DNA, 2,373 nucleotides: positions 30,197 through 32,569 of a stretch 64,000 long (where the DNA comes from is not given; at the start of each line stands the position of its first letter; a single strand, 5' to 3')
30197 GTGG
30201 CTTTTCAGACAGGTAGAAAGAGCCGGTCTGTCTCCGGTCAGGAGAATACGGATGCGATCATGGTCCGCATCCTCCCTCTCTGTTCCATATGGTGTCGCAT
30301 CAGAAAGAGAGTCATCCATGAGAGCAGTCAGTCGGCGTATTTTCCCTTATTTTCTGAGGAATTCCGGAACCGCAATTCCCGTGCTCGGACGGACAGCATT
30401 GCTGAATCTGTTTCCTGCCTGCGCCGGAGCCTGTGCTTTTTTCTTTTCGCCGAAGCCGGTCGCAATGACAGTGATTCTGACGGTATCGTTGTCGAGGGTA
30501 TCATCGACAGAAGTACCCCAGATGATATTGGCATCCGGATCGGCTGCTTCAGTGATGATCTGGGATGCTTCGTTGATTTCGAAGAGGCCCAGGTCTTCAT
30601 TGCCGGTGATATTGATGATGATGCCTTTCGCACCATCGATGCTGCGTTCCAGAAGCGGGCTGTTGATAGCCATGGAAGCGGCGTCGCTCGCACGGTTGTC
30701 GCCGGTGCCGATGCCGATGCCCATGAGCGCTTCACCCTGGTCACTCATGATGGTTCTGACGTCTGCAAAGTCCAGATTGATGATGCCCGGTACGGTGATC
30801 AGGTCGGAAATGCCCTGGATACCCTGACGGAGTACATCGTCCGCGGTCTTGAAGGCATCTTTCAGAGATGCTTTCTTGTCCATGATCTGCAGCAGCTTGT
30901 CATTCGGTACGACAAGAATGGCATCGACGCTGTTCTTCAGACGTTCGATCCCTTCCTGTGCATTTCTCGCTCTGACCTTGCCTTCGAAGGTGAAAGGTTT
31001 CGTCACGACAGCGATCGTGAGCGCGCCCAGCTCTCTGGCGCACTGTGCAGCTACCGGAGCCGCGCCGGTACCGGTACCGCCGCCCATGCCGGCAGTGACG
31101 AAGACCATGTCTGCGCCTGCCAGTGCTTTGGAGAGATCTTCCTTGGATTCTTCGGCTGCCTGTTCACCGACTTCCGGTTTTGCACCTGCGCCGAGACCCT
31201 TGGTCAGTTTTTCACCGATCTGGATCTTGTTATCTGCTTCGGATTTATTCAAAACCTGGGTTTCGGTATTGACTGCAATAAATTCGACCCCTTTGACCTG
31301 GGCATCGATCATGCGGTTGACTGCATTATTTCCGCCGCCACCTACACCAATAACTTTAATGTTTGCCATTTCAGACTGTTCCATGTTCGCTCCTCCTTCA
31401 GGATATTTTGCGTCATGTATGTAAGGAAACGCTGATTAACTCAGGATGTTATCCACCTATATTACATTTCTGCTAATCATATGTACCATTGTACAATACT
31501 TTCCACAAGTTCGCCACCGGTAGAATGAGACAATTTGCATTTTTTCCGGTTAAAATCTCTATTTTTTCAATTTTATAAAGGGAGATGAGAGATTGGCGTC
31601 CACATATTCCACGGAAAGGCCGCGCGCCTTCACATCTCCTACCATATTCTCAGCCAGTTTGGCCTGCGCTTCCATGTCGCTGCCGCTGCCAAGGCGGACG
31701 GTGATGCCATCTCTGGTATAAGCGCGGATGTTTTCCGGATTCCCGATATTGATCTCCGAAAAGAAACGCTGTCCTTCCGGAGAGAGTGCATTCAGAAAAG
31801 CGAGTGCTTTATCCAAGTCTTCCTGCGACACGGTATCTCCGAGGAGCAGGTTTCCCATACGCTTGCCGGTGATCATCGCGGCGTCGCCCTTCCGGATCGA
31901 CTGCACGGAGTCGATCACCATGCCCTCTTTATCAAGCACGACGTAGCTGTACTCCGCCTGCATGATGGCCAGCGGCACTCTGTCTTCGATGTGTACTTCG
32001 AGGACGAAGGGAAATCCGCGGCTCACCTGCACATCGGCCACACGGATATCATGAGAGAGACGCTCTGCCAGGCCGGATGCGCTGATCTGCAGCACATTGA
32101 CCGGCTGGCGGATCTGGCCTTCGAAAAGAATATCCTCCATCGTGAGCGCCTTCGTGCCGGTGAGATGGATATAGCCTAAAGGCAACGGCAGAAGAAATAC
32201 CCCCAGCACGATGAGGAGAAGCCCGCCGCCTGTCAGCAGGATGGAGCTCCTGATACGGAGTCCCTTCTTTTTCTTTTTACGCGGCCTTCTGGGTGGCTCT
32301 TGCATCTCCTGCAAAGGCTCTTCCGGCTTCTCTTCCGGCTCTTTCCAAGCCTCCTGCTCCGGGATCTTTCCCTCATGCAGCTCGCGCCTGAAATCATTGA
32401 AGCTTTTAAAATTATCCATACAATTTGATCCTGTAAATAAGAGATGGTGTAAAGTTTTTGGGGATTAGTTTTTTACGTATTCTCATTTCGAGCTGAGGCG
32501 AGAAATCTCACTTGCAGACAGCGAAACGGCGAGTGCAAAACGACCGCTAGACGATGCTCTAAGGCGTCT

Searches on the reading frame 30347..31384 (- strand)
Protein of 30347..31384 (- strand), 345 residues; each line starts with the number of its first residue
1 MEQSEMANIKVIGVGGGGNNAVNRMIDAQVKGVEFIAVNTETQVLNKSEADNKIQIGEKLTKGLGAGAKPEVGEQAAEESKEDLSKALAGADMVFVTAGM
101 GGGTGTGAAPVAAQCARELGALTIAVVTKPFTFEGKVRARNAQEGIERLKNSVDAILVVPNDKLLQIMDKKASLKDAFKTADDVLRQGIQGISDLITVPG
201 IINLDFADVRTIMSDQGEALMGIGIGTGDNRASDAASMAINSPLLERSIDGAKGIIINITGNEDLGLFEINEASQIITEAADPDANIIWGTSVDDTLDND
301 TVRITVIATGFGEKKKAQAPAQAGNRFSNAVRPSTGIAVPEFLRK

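Call 68: search_protein_families(library=pfam, proteins=[window:30347-31384:-], max_evalue=0.01)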
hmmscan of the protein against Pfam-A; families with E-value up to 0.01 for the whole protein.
window:30347-31384:- (345 aa): 3 families
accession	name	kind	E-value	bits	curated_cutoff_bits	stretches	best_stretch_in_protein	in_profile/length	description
PF00091.31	Tubulin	-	4.6e-55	187.3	33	1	8-169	1-190/190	Tubulin/FtsZ family, GTPase domain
PF12327.13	FtsZ_C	-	3.1e-33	114.4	27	1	217-311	1-94/95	FtsZ family, C-terminal domain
PF13460.12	NAD_binding_10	-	0.0085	16.4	27.2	0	78-118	48-87/184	NAD(P)H-binding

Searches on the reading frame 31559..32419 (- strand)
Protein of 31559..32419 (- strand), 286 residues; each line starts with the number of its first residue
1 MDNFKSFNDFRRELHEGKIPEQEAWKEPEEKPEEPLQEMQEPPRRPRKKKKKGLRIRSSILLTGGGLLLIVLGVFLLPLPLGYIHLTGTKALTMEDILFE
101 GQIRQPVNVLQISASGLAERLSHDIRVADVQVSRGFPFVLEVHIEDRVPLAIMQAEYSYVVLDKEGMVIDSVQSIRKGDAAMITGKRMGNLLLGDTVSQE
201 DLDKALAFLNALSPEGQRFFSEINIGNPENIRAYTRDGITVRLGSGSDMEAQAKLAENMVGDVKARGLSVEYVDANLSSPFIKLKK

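Call 68: search_protein_families(library=pfam, proteins=[window:31559-32419:-], max_evalue=0.01)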
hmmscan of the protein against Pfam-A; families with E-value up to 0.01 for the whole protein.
window:31559-32419:- (286 aa): 2 families
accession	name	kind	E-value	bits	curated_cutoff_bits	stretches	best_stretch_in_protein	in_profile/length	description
PF03799.20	FtsQ_DivIB_C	-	5.1e-10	40.7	21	1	151-274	1-112/114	Cell division protein FtsQ/DivIB, C-terminal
PF08478.15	POTRA_1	-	9.1e-09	35.9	23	1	80-147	2-69/69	POTRA domain, FtsQ-type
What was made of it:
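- Checked: The gene just below 32420 is ftsQ (Pfam POTRA_1/FtsQ, call 68); ddl is 32711-33646.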
